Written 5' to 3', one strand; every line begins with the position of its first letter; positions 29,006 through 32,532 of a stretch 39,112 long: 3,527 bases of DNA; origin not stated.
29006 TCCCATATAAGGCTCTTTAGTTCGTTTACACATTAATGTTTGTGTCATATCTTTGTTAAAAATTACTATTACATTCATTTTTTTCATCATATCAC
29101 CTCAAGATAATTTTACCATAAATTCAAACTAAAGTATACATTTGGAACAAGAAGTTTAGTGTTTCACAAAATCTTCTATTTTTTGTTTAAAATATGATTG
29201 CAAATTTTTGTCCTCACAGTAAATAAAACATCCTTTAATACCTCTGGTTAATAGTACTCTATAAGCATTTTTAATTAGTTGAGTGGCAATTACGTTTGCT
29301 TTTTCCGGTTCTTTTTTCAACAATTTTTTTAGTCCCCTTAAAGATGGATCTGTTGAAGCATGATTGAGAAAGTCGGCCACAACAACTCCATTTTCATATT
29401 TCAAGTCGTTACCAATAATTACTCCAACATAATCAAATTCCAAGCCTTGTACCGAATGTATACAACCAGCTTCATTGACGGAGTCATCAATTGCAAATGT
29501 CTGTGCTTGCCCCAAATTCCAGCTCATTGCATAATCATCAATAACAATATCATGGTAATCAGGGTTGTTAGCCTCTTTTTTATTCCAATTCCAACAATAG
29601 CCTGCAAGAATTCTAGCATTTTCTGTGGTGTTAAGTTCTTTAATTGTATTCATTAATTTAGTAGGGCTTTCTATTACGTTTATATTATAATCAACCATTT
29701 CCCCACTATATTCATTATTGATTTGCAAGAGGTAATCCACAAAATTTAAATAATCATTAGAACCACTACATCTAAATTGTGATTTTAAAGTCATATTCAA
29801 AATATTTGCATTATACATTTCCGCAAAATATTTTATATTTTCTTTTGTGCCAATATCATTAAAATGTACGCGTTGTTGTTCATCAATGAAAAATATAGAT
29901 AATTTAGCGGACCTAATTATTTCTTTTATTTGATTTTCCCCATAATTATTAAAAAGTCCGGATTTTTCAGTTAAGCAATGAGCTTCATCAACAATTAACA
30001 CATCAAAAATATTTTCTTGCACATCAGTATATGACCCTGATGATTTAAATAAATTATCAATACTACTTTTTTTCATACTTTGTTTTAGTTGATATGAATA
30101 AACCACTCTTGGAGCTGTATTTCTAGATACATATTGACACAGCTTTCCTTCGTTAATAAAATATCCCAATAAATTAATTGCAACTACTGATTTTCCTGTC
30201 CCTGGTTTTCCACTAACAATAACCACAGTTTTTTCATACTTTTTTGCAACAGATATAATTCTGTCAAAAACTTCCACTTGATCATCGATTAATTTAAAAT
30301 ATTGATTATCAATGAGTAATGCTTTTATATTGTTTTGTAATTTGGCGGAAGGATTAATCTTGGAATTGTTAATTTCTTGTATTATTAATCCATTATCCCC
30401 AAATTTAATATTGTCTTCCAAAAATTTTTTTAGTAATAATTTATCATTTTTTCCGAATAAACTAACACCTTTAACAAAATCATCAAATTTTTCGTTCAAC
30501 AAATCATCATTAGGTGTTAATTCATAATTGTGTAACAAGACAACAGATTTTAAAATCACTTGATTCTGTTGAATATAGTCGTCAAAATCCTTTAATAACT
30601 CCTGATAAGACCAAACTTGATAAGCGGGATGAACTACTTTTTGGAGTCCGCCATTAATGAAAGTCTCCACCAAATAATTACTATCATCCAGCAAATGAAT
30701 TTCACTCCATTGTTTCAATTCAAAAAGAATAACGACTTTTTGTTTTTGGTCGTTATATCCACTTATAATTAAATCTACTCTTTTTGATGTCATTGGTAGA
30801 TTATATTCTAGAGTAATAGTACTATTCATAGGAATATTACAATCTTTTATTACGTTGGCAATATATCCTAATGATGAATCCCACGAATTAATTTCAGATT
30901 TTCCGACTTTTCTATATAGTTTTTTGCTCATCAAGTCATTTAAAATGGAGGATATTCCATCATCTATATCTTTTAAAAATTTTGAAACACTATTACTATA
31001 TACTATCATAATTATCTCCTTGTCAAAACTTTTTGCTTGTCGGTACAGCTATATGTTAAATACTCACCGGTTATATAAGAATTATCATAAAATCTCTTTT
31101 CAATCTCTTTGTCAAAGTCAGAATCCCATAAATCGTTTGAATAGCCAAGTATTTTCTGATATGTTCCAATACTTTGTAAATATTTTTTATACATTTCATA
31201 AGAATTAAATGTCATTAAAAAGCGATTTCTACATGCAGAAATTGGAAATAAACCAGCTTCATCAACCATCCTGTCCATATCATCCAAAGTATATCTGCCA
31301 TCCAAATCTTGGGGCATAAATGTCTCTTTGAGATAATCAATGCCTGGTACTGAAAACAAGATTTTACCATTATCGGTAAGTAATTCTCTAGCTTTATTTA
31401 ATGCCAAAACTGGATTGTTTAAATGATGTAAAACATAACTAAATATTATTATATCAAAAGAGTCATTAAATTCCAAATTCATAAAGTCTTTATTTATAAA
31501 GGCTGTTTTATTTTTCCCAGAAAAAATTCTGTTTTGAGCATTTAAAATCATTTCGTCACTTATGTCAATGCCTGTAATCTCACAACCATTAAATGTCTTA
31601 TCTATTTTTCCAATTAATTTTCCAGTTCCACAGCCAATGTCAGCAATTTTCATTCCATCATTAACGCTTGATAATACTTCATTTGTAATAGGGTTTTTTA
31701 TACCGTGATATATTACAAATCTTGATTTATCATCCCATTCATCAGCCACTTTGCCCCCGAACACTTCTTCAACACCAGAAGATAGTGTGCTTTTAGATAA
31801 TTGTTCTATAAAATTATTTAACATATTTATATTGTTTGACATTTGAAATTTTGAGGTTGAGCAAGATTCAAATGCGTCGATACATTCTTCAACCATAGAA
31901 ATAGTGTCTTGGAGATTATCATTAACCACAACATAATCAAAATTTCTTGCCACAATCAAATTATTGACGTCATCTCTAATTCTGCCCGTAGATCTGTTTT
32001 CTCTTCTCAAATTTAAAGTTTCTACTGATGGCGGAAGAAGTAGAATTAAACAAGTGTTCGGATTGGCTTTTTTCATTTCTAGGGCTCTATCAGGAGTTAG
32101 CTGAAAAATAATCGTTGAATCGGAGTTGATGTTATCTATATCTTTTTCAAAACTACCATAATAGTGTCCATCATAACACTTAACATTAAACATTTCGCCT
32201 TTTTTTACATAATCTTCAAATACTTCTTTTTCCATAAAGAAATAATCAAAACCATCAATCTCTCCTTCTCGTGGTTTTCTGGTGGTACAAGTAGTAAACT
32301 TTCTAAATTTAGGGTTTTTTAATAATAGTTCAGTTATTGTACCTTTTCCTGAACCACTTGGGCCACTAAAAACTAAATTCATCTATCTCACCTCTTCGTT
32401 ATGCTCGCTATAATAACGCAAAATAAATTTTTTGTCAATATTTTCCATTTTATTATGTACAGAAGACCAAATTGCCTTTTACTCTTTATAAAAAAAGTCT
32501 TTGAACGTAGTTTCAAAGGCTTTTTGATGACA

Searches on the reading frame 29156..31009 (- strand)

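Call 88: search_protein_families(library=pfam, proteins=[window:29156-31009:-], max_evalue=0.001)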
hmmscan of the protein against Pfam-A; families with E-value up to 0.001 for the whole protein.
window:29156-31009:- (617 aa): 7 families
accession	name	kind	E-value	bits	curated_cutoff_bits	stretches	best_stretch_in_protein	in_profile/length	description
PF09848.15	SLFN-g3_helicase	-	1.6e-92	311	24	1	260-600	1-354/354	Schlafen group 3, DNA/RNA helicase domain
PF04851.21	ResIII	-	2.3e-06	28.1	22.5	0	316-365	106-147/164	Type III restriction enzyme, res subunit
PF20720.3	nSTAND3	-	4.2e-05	23.7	27.2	1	259-294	16-51/155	Novel STAND NTPase 3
PF13401.12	AAA_22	-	8.5e-05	23.3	27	0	259-401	4-113/130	AAA domain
PF00910.28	RNA_helicase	-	0.00021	22.2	21.5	0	263-311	1-51/105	RNA helicase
PF13604.12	AAA_30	-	0.00065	19.9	27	0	258-349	16-103/191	AAA domain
PF06745.19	ATPase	-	0.001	19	26.6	0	245-317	5-72/231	KaiC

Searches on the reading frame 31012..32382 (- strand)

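Call 88: search_protein_families(library=pfam, proteins=[window:31012-32382:-], max_evalue=0.001)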
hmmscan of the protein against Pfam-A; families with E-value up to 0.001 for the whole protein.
window:31012-32382:- (456 aa): 13 families
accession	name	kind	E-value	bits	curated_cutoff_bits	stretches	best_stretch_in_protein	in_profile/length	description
PF00625.27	Guanylate_kin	-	9.3e-25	87.8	25.2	1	3-170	5-181/182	Guanylate kinase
PF08242.18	Methyltransf_12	-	9.8e-21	74.8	30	1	248-341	2-98/98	Methyltransferase domain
PF13847.12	Methyltransf_31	-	2.9e-20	72.9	27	1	241-347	2-113/145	Methyltransferase domain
PF13649.12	Methyltransf_25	-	6.2e-19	68.9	27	1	246-339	1-97/97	Methyltransferase domain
PF08241.18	Methyltransf_11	-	1e-18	68.2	21.2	1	248-343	2-95/95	Methyltransferase domain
PF13489.12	Methyltransf_23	-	1.5e-15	57.8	27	1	241-350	21-123/164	Methyltransferase domain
PF01209.24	Ubie_methyltran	-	7.5e-10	39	20.1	1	204-342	9-150/233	ubiE/COQ5 methyltransferase family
PF07021.18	MetW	-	1.4e-07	31.8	21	1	235-330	6-97/193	Methionine biosynthesis protein MetW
PF05175.20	MTS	-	1e-05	25.7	23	1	242-341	31-136/170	Methyltransferase small domain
PF00891.24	Methyltransf_2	-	1.5e-05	24.9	22.3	1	244-342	64-163/210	O-methyltransferase domain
PF05401.17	NodS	-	6.3e-05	23.4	24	1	245-343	46-144/201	Nodulation protein S (NodS)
PF02353.26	CMAS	-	0.00015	21.6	27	1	239-340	59-161/273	Mycolic acid cyclopropane synthetase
PF08003.17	Methyltransf_9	-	0.00017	21.1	23.8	1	242-350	115-224/315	Protein of unknown function (DUF1698)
